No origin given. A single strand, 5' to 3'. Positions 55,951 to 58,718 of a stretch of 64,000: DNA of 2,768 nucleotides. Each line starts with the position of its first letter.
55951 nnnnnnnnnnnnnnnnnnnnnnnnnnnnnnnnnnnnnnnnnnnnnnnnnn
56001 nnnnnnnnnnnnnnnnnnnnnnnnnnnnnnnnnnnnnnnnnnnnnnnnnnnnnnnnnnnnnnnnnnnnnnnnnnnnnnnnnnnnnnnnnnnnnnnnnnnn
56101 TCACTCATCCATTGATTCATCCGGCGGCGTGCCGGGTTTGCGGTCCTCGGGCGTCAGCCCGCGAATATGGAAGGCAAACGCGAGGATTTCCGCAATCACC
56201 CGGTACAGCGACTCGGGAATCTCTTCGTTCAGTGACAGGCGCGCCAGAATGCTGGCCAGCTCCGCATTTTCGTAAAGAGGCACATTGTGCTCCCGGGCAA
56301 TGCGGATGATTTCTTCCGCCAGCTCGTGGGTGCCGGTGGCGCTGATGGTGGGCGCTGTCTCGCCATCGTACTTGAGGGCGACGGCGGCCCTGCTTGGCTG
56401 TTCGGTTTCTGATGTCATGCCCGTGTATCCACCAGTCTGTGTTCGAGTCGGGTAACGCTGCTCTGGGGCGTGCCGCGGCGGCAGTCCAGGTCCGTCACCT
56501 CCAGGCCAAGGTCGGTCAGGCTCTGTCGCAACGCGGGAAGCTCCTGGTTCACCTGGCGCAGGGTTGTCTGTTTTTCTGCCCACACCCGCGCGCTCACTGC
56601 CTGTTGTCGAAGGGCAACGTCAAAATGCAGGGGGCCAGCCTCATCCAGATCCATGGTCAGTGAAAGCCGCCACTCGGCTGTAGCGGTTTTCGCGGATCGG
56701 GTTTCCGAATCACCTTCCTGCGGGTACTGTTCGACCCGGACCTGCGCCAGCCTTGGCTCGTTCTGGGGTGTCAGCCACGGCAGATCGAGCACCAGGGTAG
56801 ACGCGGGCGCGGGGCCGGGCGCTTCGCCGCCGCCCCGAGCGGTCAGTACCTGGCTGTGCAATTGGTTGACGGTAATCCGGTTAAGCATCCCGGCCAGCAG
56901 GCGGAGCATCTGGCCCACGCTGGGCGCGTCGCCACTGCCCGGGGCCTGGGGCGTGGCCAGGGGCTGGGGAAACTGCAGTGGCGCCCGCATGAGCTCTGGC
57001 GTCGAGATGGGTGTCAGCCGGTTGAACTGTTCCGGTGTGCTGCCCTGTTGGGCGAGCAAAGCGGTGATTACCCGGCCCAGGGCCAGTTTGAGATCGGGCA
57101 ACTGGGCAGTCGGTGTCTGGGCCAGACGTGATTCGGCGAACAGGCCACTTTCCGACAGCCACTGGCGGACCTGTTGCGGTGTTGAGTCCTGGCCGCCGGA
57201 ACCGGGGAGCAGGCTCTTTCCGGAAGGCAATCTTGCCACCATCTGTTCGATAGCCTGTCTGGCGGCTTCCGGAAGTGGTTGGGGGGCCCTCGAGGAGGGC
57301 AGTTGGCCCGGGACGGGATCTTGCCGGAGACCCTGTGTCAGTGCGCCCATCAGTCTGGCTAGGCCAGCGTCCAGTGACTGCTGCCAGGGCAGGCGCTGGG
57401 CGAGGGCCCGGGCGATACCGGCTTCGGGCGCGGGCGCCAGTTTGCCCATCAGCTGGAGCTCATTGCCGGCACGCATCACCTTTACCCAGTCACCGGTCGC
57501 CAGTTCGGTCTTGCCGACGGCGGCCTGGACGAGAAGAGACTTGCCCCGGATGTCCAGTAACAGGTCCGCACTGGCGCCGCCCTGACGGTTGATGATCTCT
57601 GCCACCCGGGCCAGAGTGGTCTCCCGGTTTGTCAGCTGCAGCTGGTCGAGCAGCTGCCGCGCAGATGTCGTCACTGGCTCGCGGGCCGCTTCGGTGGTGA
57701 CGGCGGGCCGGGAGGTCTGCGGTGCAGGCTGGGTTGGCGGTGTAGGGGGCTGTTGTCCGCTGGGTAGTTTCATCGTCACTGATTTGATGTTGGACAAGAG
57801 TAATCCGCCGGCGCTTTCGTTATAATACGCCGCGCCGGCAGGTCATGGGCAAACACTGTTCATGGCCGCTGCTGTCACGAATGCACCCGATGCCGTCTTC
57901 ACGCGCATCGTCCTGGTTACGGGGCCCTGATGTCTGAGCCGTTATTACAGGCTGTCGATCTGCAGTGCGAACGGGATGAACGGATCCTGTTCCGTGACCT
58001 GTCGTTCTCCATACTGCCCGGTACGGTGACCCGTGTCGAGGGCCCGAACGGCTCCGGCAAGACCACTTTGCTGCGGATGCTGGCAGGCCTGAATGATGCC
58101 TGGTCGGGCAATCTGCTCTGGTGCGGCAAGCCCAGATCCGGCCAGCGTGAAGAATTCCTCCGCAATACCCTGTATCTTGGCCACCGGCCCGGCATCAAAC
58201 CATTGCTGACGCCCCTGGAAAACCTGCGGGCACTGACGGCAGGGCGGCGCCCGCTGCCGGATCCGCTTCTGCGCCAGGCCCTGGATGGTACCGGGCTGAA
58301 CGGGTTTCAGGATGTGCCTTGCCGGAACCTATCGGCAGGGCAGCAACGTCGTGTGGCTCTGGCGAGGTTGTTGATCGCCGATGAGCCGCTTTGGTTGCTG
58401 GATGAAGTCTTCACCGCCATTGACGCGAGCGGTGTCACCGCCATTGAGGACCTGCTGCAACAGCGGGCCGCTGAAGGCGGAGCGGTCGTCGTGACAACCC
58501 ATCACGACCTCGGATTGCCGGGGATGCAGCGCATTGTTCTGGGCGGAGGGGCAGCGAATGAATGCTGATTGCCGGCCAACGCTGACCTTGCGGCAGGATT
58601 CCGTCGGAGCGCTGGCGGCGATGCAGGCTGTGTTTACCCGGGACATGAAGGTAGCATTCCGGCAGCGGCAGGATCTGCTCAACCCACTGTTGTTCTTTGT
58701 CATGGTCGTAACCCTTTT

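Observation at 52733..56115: Coupled two-ATPase cassette (PCMT-GspE fusion + YehL-type MoxR) inserted at the end of the chemotaxis cluster: best candidate for an undescribed system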

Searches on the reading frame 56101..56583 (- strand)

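Call 8: search_protein_families(library=pfam, proteins=[window:56101-56583:-], max_evalue=0.01)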
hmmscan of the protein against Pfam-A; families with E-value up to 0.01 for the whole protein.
window:56101-56583:- (160 aa): 1 family
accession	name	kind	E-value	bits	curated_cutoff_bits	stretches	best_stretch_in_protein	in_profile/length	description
PF01312.24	Bac_export_2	-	3.1e-19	69.9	24.4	1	63-136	258-334/335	FlhB HrpN YscU SpaS Family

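Call 9: search_protein_families(library=ncbifam, proteins=[window:56101-56583:-], max_evalue=0.01)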
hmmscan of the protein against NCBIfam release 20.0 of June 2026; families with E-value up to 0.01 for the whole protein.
window:56101-56583:- (160 aa): 8 families
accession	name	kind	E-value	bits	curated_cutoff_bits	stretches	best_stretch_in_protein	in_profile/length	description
TIGR00789.1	flhB_rel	hypoth_equivalog_domain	2.1e-21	75.9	117.35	1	65-137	3-77/84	FlhB-like flagellar biosynthesis protein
TIGR00328.1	flhB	equivalog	1.1e-17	64.2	349.25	1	63-140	264-344/348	flagellar biosynthesis protein FlhB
NF009411.0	PRK12772.1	equivalog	9.8e-15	54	739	1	62-141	525-607/610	fused FliR family export protein/FlhB family type III secretion system protein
TIGR01404.2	FlhB_rel_III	equivalog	1.1e-12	48.1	358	1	63-136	261-337/341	type III secretion system export apparatus subunit SctU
NF009117.0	PRK12468.1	equivalog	3.1e-09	36.1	712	1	62-142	269-352/386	flagellar biosynthesis protein FlhB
NF009364.0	PRK12721.1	equivalog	4.5e-09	35.9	381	1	62-140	262-343/352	EscU/YscU/HrcU family type III secretion system export apparatus switch protein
NF004950.0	PRK06298.1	equivalog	1.8e-08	33.9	434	1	62-147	263-351/360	type III secretion system protein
NF009412.0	PRK12773.1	equivalog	1.1e-07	30.4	886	1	62-135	564-640/649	flagellar biosynthesis protein FlhB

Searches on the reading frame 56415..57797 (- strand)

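Call 8: search_protein_families(library=pfam, proteins=[window:56415-57797:-], max_evalue=0.01)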
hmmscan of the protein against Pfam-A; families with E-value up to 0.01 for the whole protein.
window:56415-57797:- (460 aa): 1 family
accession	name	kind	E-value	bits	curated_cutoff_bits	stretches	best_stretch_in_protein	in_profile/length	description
PF02120.21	Flg_hook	-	8.3e-15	54.8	29.8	1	369-445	6-82/85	Flagellar hook-length control protein FliK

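Call 9: search_protein_families(library=ncbifam, proteins=[window:56415-57797:-], max_evalue=0.01)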
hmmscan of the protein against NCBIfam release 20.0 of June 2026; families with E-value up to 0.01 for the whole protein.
window:56415-57797:- (460 aa): 0 families

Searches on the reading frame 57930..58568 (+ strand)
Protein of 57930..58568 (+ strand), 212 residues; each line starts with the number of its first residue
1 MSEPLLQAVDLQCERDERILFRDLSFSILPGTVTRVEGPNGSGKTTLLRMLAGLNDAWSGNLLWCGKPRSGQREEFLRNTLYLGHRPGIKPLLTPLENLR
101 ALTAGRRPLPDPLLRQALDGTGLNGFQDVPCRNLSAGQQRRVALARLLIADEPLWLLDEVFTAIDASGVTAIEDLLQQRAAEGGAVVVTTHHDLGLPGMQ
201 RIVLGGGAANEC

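Call 8: search_protein_families(library=pfam, proteins=[window:57930-58568:+], max_evalue=0.01)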
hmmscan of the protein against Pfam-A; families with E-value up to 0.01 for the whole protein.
window:57930-58568:+ (212 aa): 7 families
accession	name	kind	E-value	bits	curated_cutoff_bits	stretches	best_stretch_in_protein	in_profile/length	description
PF00005.33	ABC_tran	-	1.4e-24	87.7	25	1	22-161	2-136/137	ABC transporter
PF13304.12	AAA_21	-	3e-08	34.5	27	1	38-57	6-25/304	AAA domain, putative AbiEii toxin, Type IV TA system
PF02463.25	SMC_N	-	2.4e-07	30.8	40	1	133-193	136-199/220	RecF/RecN/SMC N terminal domain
PF13401.12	AAA_22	-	0.005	17.6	27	0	36-81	10-55/130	AAA domain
PF24389.1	ORC-CDC6-like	-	0.007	15.6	27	1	35-51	36-52/571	ORC-CDC6-like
PF05729.18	NACHT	-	0.0076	16.5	26.7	0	35-53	4-22/167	NACHT domain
PF25199.1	nSTAND_NTPase5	-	0.0086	16.4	34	0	31-52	41-62/145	Novel STAND NTPase 5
